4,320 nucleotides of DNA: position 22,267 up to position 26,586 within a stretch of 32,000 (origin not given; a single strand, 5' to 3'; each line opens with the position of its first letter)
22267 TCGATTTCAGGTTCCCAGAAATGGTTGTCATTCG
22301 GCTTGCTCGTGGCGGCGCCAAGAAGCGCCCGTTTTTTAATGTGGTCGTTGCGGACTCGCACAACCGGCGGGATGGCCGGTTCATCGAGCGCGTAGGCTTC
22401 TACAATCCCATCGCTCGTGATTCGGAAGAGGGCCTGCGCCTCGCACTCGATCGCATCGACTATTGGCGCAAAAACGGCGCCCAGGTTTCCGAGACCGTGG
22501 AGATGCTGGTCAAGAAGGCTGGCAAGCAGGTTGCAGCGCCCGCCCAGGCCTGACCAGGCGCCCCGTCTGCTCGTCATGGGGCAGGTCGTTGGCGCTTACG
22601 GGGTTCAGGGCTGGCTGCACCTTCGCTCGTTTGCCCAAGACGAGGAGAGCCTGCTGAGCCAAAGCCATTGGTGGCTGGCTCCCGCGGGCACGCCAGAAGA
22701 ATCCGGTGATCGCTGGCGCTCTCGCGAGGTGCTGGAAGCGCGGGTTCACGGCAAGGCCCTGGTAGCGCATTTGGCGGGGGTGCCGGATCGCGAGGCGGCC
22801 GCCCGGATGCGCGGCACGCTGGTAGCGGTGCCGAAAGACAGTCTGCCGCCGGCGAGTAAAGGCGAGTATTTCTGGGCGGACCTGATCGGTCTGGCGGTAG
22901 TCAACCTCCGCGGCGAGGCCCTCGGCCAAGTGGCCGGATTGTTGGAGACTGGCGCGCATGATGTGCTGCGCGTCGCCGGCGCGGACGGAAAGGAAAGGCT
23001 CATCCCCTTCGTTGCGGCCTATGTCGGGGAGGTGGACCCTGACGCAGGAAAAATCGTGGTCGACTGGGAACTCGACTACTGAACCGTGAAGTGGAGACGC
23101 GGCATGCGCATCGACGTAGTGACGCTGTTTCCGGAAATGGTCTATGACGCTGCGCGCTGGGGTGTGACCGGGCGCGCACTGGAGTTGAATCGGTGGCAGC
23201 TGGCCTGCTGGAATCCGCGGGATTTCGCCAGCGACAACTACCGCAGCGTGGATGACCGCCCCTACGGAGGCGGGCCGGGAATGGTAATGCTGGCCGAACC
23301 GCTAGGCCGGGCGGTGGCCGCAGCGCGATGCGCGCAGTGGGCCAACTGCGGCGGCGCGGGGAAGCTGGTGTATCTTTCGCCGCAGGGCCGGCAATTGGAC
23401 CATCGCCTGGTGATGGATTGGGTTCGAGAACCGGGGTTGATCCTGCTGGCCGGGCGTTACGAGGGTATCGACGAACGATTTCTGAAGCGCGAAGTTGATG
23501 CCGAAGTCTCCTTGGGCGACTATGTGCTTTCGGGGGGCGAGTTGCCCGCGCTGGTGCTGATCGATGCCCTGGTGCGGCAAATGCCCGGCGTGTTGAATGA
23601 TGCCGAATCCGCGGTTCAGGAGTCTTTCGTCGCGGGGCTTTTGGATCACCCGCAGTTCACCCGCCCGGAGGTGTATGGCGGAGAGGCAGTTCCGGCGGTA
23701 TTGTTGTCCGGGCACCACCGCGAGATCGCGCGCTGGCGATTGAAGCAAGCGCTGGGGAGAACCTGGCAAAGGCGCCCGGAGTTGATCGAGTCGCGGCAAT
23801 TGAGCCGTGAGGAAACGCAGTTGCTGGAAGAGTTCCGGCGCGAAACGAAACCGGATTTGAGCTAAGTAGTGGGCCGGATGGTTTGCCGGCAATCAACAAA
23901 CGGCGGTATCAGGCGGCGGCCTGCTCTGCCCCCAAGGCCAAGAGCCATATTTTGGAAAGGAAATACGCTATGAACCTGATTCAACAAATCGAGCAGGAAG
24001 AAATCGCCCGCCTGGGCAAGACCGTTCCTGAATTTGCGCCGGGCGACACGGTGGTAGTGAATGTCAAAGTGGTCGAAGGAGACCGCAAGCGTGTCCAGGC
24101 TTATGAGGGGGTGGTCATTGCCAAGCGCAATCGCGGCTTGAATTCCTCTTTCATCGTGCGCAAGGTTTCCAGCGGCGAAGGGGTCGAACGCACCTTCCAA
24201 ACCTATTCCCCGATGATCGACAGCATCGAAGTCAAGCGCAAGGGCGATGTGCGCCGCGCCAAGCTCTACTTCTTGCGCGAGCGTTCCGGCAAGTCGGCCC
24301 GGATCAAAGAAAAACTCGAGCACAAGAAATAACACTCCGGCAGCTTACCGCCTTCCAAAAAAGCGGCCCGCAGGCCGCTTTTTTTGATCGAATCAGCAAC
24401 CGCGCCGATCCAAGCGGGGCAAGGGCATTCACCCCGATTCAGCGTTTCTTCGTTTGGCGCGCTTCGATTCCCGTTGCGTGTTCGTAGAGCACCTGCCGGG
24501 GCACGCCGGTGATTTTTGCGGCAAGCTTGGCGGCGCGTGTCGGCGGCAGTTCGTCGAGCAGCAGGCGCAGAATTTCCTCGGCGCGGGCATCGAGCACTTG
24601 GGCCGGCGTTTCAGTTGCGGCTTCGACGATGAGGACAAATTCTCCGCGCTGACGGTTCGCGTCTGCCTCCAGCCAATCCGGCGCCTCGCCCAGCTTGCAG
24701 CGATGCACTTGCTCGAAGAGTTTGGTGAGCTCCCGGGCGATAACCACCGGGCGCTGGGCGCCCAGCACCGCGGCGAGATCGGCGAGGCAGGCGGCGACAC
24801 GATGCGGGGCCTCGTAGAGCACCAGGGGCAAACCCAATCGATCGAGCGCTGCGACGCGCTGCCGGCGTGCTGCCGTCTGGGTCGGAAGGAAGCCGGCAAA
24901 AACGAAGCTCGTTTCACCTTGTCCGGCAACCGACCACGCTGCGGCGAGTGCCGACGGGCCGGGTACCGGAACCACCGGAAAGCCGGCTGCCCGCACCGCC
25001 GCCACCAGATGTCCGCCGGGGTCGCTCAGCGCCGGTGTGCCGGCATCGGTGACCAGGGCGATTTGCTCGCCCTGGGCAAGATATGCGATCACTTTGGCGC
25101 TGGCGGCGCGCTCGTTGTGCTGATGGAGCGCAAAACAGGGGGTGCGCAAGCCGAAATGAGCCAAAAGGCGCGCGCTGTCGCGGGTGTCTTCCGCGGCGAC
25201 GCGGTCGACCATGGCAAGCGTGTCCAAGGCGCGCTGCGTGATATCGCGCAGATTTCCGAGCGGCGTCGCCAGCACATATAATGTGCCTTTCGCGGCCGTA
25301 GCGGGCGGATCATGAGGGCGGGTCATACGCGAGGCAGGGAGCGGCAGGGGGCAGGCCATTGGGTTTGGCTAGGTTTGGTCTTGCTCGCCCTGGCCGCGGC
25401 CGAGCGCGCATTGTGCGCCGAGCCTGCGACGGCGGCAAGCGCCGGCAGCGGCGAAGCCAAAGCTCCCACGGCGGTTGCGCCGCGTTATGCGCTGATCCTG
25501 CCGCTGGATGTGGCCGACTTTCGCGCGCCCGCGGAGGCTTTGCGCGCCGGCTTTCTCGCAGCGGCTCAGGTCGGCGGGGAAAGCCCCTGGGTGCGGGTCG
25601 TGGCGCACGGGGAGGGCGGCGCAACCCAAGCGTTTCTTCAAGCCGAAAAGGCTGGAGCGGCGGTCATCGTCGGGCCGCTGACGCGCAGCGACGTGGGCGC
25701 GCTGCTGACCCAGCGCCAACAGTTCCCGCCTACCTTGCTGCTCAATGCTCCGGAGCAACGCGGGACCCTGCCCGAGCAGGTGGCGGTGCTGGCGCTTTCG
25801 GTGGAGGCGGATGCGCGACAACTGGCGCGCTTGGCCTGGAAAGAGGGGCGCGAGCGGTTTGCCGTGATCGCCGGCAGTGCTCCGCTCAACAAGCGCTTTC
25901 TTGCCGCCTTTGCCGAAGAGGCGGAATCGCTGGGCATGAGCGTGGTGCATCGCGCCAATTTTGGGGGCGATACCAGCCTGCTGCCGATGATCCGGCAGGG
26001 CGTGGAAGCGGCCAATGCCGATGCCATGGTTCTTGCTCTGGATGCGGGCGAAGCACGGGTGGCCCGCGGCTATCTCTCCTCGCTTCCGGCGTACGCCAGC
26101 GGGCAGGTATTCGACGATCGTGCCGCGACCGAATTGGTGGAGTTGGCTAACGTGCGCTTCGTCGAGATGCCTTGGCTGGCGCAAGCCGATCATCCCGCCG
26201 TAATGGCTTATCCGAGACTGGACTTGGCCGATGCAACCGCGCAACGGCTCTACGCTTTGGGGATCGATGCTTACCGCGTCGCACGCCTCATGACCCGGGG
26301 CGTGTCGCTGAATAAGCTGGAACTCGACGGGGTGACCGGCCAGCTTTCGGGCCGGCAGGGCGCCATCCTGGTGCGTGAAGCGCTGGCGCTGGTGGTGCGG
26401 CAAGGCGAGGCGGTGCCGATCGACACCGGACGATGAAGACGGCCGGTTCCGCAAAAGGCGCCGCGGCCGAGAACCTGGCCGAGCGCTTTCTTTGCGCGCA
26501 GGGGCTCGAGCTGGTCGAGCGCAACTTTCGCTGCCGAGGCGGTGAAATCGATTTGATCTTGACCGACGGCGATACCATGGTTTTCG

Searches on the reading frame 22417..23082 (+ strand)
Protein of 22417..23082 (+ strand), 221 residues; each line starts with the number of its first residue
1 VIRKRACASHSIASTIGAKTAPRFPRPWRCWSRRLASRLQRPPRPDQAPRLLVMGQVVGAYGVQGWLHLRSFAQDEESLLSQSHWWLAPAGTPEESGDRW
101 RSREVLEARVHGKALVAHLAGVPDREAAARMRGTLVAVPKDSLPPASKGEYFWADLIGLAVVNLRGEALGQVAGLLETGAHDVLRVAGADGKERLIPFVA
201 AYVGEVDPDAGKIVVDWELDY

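Call 86: search_protein_families(library=pfam, proteins=[window:22417-23082:+], max_evalue=0.00001)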
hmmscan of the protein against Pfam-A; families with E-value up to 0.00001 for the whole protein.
window:22417-23082:+ (221 aa): 3 families
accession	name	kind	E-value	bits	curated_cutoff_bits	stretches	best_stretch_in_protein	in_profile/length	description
PF01782.24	RimM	-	6e-20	71.7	23.5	1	53-141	1-83/84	RimM N-terminal domain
PF24986.1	PRC_RimM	-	7.9e-18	64.3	27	1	153-219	1-67/69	RimM PRC barrel domain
PF05239.21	PRC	-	3.5e-10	40.2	21.2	1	149-216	2-72/78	PRC-barrel domain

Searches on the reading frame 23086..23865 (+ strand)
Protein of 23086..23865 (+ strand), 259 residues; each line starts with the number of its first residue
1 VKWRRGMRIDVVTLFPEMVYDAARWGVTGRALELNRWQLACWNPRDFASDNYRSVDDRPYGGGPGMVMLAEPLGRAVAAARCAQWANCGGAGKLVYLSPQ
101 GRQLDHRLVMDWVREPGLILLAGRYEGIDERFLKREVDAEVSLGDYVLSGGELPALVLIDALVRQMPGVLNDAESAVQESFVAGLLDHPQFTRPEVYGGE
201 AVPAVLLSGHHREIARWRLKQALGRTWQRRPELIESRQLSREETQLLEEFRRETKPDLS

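Call 86: search_protein_families(library=pfam, proteins=[window:23086-23865:+], max_evalue=0.00001)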
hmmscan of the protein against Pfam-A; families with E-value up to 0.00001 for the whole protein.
window:23086-23865:+ (259 aa): 1 family
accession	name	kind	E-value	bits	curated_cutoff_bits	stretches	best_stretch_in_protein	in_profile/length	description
PF01746.26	tRNA_m1G_MT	-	1.2e-52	179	27.3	1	29-231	2-195/195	tRNA (Guanine-1)-methyltransferase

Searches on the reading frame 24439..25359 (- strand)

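Call 86: search_protein_families(library=pfam, proteins=[window:24439-25359:-], max_evalue=0.00001)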
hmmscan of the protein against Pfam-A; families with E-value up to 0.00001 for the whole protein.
window:24439-25359:- (306 aa): 2 families
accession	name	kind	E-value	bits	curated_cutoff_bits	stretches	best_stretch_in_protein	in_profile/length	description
PF00590.25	TP_methylase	-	1.9e-33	116.7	27.8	1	26-226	1-211/212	Tetrapyrrole (Corrin/Porphyrin) Methylases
PF23016.2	RsmI_C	-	5.5e-14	52.2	27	1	256-295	3-42/46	RsmI C-terminal HTH domain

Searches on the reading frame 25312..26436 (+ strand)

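Call 86: search_protein_families(library=pfam, proteins=[window:25312-26436:+], max_evalue=0.00001)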
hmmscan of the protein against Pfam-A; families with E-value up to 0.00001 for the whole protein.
window:25312-26436:+ (374 aa): 1 family
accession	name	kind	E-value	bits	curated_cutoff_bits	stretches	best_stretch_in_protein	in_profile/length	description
PF04348.19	LppC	-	3.3e-29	102.4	28.8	1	58-349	220-547/563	LppC putative lipoprotein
